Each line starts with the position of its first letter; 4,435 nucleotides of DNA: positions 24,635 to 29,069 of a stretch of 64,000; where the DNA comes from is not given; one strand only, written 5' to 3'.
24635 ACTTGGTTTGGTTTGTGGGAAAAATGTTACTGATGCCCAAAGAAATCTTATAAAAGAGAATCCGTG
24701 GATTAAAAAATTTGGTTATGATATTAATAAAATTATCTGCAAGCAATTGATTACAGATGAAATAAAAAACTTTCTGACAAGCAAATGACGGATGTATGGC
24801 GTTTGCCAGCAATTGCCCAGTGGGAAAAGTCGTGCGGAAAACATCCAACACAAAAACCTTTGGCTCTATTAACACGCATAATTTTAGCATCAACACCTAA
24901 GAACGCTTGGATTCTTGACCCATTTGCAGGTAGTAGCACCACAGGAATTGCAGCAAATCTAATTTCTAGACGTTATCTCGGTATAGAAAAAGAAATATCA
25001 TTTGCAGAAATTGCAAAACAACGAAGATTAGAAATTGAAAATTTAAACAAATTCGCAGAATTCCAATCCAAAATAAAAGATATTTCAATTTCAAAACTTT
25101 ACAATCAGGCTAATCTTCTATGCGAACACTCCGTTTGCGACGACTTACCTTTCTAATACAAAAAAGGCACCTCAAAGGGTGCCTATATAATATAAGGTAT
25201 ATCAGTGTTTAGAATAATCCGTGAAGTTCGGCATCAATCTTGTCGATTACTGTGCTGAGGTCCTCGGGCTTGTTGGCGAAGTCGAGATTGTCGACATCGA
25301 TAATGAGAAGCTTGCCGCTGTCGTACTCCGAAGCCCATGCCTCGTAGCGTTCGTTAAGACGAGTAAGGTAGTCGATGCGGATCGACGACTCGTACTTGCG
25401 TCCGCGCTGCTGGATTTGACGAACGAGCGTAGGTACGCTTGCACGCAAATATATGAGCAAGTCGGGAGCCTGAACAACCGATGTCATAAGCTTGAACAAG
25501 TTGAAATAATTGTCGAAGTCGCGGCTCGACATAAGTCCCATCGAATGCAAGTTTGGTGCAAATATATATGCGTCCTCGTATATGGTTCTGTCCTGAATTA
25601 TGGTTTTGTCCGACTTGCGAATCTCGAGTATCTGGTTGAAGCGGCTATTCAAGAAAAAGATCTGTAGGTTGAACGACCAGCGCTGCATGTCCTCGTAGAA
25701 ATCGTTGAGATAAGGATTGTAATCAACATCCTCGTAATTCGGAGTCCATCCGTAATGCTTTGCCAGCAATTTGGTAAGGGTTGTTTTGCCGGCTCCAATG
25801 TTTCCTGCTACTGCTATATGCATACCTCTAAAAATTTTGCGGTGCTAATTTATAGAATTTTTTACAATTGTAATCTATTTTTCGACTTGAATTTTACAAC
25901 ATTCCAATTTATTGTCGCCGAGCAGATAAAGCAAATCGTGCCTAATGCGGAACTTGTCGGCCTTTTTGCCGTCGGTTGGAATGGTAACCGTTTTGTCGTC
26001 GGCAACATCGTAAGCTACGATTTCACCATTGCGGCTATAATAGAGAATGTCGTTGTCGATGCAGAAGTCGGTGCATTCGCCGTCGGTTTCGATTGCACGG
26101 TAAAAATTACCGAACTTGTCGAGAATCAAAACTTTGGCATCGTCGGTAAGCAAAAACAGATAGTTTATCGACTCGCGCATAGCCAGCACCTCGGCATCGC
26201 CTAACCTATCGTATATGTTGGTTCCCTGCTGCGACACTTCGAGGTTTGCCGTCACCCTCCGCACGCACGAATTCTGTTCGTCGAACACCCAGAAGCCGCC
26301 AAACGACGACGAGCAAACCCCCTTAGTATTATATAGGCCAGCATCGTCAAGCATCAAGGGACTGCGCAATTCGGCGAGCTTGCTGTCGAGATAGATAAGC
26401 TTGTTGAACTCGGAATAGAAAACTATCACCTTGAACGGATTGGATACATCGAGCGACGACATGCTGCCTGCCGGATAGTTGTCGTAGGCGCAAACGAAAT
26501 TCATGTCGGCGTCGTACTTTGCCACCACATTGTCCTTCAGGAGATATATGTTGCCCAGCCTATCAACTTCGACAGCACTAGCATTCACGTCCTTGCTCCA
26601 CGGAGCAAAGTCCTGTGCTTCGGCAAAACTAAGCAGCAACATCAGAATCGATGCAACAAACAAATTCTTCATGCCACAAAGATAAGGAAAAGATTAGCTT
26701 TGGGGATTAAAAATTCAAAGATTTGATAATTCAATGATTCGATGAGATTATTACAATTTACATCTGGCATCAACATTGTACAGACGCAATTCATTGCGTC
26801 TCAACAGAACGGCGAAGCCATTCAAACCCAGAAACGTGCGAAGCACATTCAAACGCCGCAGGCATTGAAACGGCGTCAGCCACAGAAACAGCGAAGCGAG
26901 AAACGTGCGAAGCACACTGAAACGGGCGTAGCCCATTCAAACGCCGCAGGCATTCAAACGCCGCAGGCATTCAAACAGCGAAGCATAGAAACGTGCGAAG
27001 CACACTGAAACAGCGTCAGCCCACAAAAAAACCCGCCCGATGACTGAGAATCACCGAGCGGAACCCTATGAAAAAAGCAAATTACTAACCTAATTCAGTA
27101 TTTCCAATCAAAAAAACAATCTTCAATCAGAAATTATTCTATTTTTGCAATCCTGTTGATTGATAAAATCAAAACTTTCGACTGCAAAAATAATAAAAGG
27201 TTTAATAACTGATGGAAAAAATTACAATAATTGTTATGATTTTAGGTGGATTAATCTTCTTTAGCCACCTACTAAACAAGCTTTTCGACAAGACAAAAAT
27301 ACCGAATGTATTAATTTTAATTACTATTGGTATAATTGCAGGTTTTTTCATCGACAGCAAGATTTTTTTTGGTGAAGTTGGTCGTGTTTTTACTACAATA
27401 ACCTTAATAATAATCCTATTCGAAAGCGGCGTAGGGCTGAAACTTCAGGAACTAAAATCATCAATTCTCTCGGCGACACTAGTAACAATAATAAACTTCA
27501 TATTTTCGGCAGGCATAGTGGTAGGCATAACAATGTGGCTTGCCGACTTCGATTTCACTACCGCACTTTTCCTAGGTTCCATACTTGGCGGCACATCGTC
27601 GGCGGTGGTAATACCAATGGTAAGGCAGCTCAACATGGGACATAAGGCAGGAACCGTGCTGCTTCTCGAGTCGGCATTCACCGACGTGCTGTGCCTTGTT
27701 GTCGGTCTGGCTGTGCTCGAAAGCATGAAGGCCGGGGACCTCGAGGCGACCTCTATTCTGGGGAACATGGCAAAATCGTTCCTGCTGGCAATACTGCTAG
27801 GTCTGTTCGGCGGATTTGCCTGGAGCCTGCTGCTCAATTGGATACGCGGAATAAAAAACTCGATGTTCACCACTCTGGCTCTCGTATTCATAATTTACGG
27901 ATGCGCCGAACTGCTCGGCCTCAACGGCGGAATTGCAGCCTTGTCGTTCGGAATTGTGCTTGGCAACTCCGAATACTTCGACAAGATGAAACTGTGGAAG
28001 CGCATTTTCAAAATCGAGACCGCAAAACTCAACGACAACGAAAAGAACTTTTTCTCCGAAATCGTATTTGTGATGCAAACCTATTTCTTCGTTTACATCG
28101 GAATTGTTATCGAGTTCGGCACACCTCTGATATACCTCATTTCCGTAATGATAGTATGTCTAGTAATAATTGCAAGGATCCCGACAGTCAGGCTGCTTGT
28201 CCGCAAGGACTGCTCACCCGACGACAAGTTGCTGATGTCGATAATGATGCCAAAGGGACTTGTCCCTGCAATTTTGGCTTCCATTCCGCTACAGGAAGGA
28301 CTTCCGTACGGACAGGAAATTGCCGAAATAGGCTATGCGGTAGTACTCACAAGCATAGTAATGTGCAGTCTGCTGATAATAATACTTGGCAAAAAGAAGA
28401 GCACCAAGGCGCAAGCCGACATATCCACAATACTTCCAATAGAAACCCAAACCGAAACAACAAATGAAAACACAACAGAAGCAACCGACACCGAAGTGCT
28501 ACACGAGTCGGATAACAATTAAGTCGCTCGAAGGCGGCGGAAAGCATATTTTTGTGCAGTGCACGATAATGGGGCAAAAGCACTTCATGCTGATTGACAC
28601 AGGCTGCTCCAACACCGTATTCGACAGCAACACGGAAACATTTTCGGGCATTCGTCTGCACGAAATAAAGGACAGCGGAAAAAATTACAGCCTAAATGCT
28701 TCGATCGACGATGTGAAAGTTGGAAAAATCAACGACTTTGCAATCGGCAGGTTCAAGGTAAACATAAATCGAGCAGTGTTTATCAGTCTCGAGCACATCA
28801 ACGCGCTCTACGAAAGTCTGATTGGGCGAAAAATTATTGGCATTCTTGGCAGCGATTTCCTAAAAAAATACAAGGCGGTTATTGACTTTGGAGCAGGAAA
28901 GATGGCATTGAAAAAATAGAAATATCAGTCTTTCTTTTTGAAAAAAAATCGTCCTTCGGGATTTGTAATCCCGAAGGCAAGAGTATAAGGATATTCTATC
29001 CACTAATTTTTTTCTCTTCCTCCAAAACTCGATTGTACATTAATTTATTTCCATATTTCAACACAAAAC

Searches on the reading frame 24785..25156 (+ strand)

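Call 84: search_protein_families(library=pfam, proteins=[window:24785-25156:+], max_evalue=0.00001)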
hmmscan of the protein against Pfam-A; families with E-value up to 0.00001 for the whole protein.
window:24785-25156:+ (123 aa): 1 family
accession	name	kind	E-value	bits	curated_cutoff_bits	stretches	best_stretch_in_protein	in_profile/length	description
PF01555.25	N6_N4_Mtase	-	3.6e-26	92.9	26.7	1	2-79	141-221/221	DNA methylase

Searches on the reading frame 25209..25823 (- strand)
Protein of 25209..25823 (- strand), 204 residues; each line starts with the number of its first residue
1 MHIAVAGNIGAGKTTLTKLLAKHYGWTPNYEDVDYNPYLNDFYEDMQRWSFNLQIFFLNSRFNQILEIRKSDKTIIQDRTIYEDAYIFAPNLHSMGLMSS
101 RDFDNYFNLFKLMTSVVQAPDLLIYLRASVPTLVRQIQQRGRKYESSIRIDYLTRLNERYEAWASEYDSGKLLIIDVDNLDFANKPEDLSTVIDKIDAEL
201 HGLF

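Call 84: search_protein_families(library=pfam, proteins=[window:25209-25823:-], max_evalue=0.00001)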
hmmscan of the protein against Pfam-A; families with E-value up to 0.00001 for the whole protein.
window:25209-25823:- (204 aa): 2 families
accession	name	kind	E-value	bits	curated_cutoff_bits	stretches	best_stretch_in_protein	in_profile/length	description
PF01712.25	dNK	-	1.7e-58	198.2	27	1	3-197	1-199/203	Deoxynucleoside kinase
PF13238.12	AAA_18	-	8.1e-06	26.7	29.4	0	3-142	1-113/128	AAA domain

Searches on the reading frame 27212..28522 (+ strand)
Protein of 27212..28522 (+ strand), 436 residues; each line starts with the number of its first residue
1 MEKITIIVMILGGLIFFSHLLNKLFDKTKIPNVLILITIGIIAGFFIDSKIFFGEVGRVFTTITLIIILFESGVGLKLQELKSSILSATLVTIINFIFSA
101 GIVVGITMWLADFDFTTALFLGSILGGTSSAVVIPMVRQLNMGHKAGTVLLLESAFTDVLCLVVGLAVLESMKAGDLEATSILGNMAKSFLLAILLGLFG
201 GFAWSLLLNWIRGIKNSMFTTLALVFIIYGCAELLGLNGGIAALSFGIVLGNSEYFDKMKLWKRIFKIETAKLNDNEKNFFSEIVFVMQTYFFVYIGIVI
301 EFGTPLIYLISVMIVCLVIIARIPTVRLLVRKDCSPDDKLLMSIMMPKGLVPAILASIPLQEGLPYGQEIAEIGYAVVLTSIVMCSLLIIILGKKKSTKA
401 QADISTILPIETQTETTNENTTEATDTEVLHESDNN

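Call 84: search_protein_families(library=pfam, proteins=[window:27212-28522:+], max_evalue=0.00001)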
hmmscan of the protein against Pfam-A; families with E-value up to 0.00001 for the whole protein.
window:27212-28522:+ (436 aa): 1 family
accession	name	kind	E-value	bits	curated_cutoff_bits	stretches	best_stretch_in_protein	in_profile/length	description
PF00999.27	Na_H_Exchanger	-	8.9e-40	137.1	26.2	1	17-391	5-372/375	Sodium/hydrogen exchanger, transmembrane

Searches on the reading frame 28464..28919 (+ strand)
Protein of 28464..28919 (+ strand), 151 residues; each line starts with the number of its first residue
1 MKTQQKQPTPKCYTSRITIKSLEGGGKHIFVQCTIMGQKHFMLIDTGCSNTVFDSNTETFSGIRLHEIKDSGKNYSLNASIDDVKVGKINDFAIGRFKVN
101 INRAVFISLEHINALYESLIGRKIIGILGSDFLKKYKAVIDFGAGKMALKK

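Call 84: search_protein_families(library=pfam, proteins=[window:28464-28919:+], max_evalue=0.00001)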
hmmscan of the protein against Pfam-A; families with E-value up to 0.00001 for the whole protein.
window:28464-28919:+ (151 aa): 2 families
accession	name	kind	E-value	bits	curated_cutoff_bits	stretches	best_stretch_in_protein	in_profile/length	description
PF13650.11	Asp_protease_2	-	3.9e-08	34.3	24.3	1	31-132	1-90/90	Aspartyl protease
PF13975.11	gag-asp_proteas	-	9.9e-07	29.7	28.2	1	31-134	1-91/92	gag-polyprotein putative aspartyl protease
